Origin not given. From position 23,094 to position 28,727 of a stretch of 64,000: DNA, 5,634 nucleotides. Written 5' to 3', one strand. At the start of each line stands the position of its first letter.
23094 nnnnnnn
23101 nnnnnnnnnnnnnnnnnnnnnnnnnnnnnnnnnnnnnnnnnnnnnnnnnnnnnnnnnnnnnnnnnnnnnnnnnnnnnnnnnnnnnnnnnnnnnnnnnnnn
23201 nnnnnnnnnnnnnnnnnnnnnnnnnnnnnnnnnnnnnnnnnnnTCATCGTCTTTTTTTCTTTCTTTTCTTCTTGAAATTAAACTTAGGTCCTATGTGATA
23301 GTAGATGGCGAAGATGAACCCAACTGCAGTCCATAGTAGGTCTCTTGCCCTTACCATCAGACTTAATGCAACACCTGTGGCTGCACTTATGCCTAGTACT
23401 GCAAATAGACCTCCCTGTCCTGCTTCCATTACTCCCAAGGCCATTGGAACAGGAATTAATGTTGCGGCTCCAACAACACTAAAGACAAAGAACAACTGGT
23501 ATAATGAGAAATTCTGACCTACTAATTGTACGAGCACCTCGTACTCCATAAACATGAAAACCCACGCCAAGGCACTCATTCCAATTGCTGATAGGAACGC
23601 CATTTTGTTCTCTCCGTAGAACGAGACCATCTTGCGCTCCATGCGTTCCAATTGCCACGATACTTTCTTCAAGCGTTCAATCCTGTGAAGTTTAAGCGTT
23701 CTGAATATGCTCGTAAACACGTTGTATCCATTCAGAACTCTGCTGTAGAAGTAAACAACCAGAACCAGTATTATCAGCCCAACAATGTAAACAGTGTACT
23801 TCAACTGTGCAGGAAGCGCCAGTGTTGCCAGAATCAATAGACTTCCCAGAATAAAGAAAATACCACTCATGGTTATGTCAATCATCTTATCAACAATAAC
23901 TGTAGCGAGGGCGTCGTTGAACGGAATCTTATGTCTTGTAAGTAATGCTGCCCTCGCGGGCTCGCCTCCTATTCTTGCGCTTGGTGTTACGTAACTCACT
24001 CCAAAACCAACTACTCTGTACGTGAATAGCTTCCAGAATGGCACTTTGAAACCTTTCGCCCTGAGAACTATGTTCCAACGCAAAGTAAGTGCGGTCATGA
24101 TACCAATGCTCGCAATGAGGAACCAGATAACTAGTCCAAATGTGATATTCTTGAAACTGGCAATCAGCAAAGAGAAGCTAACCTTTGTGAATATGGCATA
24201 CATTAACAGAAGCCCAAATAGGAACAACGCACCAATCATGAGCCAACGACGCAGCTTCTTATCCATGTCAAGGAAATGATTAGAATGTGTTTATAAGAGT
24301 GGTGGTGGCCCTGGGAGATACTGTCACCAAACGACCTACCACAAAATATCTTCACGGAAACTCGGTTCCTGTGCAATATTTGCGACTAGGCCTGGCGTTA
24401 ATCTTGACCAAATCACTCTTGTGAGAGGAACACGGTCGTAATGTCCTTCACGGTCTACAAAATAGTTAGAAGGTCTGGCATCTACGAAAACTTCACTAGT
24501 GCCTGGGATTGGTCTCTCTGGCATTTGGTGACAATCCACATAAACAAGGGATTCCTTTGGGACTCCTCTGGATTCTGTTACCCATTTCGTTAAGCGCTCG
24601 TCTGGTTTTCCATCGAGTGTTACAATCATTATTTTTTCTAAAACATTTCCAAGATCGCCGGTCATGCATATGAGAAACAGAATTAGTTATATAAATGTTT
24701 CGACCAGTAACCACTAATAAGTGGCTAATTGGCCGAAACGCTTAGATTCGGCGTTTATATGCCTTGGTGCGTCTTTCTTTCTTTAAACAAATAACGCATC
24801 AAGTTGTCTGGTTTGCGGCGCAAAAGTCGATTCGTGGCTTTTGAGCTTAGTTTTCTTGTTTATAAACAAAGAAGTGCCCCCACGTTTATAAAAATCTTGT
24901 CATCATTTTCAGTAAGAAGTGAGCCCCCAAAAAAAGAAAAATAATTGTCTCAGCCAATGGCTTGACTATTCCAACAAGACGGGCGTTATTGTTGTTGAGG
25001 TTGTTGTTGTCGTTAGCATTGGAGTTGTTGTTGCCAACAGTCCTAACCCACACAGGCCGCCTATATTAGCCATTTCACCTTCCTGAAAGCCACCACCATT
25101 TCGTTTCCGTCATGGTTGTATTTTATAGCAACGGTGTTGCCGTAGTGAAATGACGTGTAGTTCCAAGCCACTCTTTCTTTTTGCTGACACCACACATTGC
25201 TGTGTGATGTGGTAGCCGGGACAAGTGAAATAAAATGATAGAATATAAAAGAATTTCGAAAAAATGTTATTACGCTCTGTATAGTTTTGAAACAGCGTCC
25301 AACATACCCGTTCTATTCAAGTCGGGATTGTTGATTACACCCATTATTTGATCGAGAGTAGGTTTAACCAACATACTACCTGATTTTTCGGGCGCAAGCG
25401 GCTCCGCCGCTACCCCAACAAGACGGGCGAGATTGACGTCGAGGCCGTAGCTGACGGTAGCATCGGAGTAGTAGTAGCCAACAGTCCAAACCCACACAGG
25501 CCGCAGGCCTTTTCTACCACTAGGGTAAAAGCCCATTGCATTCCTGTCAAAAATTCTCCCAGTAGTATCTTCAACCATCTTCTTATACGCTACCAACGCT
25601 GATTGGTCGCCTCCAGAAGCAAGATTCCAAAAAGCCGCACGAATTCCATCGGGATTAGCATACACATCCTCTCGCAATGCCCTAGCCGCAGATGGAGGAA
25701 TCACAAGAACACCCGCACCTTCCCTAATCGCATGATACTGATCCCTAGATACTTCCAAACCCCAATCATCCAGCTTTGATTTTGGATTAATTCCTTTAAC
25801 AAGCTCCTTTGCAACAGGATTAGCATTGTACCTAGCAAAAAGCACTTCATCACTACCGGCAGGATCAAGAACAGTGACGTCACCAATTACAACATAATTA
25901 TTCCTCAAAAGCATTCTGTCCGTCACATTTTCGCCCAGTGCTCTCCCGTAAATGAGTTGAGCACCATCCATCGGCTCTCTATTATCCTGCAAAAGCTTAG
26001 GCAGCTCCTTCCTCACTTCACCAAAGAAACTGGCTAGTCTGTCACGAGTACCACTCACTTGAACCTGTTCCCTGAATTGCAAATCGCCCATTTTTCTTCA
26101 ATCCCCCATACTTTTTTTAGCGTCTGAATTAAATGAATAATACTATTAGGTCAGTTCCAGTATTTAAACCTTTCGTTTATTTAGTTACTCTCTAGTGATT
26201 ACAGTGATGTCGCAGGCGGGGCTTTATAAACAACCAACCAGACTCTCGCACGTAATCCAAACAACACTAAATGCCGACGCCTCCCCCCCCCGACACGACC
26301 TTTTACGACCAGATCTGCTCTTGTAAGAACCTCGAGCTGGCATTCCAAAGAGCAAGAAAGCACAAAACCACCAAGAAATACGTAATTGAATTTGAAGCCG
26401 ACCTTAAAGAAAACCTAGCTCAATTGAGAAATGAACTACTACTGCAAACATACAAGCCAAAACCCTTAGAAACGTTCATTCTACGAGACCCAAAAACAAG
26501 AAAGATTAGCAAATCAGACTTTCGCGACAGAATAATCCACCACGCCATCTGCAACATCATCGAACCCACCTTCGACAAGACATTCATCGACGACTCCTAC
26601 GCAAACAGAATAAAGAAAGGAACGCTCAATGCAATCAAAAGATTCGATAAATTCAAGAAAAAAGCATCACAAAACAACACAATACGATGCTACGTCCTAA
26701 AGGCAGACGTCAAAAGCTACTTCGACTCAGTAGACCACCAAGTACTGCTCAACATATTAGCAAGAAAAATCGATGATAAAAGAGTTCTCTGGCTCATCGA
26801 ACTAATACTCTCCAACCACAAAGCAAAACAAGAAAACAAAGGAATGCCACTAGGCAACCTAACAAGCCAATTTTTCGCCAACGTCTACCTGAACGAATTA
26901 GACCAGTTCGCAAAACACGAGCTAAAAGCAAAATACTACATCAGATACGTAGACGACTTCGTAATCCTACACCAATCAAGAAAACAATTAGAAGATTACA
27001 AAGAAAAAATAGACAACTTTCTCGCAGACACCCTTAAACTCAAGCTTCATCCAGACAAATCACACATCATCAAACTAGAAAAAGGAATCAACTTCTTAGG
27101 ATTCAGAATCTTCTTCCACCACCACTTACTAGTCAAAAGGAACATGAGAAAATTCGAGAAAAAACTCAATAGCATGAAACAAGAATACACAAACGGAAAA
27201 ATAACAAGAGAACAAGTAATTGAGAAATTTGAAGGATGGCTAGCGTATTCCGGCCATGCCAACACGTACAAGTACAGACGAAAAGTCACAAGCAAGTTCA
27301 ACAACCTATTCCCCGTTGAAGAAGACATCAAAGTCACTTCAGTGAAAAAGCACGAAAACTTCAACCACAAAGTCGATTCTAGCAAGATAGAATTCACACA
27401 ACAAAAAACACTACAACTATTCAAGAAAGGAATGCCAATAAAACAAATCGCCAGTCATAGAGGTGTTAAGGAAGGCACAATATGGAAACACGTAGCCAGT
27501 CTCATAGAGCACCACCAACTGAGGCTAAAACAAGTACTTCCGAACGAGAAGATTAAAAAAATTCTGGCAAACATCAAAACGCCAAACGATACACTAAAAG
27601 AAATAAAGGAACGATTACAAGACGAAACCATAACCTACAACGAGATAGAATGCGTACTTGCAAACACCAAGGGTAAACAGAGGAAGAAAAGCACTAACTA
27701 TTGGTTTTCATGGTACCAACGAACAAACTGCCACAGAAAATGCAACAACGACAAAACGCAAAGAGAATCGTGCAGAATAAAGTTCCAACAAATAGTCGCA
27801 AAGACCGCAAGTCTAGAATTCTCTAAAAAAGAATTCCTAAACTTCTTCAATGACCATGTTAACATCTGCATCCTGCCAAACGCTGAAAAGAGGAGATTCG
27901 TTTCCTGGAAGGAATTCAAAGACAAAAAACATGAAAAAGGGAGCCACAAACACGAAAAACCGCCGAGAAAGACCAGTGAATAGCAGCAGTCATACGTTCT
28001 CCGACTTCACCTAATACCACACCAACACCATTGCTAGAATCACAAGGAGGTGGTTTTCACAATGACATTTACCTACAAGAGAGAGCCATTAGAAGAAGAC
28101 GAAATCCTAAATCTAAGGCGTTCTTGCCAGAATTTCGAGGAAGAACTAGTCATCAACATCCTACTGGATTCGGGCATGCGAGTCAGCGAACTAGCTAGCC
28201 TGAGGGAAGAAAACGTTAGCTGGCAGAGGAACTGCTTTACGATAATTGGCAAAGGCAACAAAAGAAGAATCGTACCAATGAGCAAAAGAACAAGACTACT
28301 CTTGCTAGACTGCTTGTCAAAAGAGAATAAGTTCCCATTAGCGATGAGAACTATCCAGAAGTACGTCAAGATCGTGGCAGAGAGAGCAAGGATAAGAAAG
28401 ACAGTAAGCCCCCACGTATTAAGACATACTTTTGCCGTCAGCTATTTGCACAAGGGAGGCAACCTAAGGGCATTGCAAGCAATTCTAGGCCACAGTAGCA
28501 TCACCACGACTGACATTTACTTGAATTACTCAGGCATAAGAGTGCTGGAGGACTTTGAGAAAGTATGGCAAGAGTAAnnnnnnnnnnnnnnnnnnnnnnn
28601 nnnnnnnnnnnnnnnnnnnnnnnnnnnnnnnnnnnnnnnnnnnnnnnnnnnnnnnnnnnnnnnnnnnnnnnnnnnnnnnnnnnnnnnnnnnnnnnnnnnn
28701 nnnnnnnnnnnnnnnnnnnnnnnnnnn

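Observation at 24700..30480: DGR carried on a tRNA-Arg-adjacent integrative element with two tyrosine recombinases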

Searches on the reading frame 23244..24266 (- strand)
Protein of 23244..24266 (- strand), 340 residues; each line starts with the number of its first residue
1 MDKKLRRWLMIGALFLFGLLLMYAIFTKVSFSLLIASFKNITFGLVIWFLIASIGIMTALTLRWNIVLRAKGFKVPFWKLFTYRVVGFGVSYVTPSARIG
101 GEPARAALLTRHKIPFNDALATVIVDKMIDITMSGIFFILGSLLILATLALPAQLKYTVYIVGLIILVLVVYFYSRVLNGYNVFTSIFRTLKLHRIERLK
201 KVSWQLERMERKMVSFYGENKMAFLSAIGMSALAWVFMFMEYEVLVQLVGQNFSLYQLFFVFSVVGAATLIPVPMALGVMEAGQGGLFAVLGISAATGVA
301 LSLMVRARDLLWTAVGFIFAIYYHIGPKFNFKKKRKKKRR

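Call 8: search_protein_families(library=pfam, proteins=[window:23244-24266:-], max_evalue=0.1)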
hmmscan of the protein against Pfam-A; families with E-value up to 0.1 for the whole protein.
window:23244-24266:- (340 aa): 1 family
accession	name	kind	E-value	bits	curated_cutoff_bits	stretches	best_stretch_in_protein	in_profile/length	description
PF03706.18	LPG_synthase_TM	-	2.2e-36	126.3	33.4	1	14-315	5-301/302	Lysylphosphatidylglycerol synthase TM region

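Call 63: find_homologous_proteins(query=window:23247-24266:-, max_evalue=1e-10)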
Query window:23247-24266:- (340 aa): 16 proteins with E <= 1e-10 among 8000 candidates.
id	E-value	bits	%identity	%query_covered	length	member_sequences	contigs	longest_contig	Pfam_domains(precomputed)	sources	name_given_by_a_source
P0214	1.4e-211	720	100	100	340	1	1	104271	PF03706.19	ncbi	ncbi:MAG: lysylphosphatidylglycerol synthase transmembrane domain-containing protein [Candidatus Woe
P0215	4.3e-70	255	42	93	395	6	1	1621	PF03706.19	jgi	-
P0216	2.9e-68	249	40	93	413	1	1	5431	PF03706.19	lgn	-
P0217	3.3e-66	242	38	98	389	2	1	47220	PF03706.19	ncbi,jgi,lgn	jgi:uncharacterized protein (TIRG00374 family)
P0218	4.2e-65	238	42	82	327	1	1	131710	PF03706.19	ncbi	-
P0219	7.2e-65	238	39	94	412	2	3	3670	PF03706.19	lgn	-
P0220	1.7e-64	236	41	92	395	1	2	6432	PF03706.19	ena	-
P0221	3.0e-63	232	37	94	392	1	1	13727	PF03706.19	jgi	jgi:uncharacterized protein (TIRG00374 family)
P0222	3.1e-63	232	41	87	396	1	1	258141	PF03706.19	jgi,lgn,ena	-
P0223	8.7e-62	227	38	94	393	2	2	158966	PF03706.19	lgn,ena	-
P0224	2.9e-61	226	39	86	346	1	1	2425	PF03706.19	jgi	jgi:glycosyltransferase 2 family protein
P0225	1.3e-34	138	35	76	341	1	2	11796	PF03706.19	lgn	-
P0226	2.3e-32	131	31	84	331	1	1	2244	PF03706.19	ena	-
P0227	3.0e-28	117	28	82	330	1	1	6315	PF03706.19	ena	-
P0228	1.0e-24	106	31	73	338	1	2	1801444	PF03706.19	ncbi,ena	-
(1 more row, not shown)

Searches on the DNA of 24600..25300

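Call 67: search_rna_families(source=window, start=24600, end=25300, threshold=evalue, max_evalue=1)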
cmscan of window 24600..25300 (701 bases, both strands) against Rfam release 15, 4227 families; matches with E-value up to 1: 1.
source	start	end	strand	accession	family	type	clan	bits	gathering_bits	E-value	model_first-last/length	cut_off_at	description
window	25061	25221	-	RF03019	RT-16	Gene; sRNA;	-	66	50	6.5e-10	1-158/158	no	RT-16 RNA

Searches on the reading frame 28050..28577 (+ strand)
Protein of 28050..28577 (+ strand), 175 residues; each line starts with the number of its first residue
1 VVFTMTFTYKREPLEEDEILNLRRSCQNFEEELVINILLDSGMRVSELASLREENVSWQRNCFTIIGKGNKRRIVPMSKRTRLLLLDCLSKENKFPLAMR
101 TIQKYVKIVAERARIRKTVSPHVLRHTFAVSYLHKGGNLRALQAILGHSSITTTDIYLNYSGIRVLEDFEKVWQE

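Call 8: search_protein_families(library=pfam, proteins=[window:28050-28577:+], max_evalue=0.1)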
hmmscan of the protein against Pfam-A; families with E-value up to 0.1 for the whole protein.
window:28050-28577:+ (175 aa): 1 family
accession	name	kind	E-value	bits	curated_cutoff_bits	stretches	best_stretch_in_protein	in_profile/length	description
PF00589.27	Phage_integrase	-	5.8e-30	104.7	27.1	1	15-159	4-167/172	Phage integrase family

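Call 30: search_solved_structures(query=window:28050-28574:+, max_evalue=0.001, show_alignments=1)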
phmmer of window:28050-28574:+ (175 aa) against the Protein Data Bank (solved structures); distinct sequences matched with E-value up to 0.001: 15.
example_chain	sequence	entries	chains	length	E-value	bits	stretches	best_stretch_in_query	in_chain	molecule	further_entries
5hxy_A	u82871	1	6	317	5.5e-21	78.3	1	14-164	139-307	Tyrosine recombinase XerA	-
4a8e_A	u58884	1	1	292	9.7e-20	74.3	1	13-167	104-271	PROBABLE TYROSINE RECOMBINASE XERC-LIKE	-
5dcf_A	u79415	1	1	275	2.3e-18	69.8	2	105-164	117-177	Tyrosine recombinase XerD,DNA translocase FtsK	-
1a0p_A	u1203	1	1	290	2.7e-18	69.5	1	31-162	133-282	SITE-SPECIFIC RECOMBINASE XERD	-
9i5v_14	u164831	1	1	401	1.8e-16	63.6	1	28-161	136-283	Ribosome-associated translation inhibitor RaiA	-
2a3v_A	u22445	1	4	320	6.3e-14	55.4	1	100-159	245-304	site-specific recombinase IntI4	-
1aih_A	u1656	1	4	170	2.5e-12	50.2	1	16-161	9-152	HP1 INTEGRASE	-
5vfz_A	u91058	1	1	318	7.5e-12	48.6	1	35-171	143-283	Gp33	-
5dor_A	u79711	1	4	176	1.1e-11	48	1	17-161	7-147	Integrase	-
5c6k_A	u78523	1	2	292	3.8e-11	46.3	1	16-161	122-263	Integrase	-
5jjv_A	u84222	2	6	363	4.8e-11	46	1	30-175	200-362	Tyrosine recombinase XerH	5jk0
6en0_A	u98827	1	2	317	1.1e-10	44.8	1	100-158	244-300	Int protein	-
6emy_A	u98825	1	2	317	2e-10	44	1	100-155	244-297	Int protein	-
6emz_A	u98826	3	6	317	3e-10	43.4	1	100-158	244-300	Int protein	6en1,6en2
3nkh_A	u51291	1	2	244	0.00027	24.1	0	96-158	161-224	Integrase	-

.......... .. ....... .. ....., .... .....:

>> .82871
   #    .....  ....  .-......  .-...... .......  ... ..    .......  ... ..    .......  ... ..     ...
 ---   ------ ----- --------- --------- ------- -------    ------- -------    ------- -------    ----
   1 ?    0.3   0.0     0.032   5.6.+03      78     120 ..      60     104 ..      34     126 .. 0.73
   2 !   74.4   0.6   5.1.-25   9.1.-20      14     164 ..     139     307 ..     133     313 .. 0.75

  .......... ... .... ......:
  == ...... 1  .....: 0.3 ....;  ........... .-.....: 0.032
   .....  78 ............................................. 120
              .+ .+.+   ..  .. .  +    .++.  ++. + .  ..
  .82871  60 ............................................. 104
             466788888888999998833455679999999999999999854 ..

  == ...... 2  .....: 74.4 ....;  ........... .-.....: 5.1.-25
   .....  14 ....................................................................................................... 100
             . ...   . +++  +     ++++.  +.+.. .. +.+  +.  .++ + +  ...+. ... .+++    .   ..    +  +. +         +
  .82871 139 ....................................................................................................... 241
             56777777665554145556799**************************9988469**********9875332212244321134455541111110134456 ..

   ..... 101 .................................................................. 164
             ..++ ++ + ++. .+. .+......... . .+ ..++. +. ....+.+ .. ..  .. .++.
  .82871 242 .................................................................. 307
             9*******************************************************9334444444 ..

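Call 76: search_protein_families(library=padloc, proteins=[window:28050-28574:+], max_evalue=0.01)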
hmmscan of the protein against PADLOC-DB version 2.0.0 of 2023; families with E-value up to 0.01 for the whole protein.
window:28050-28574:+ (175 aa): 0 families
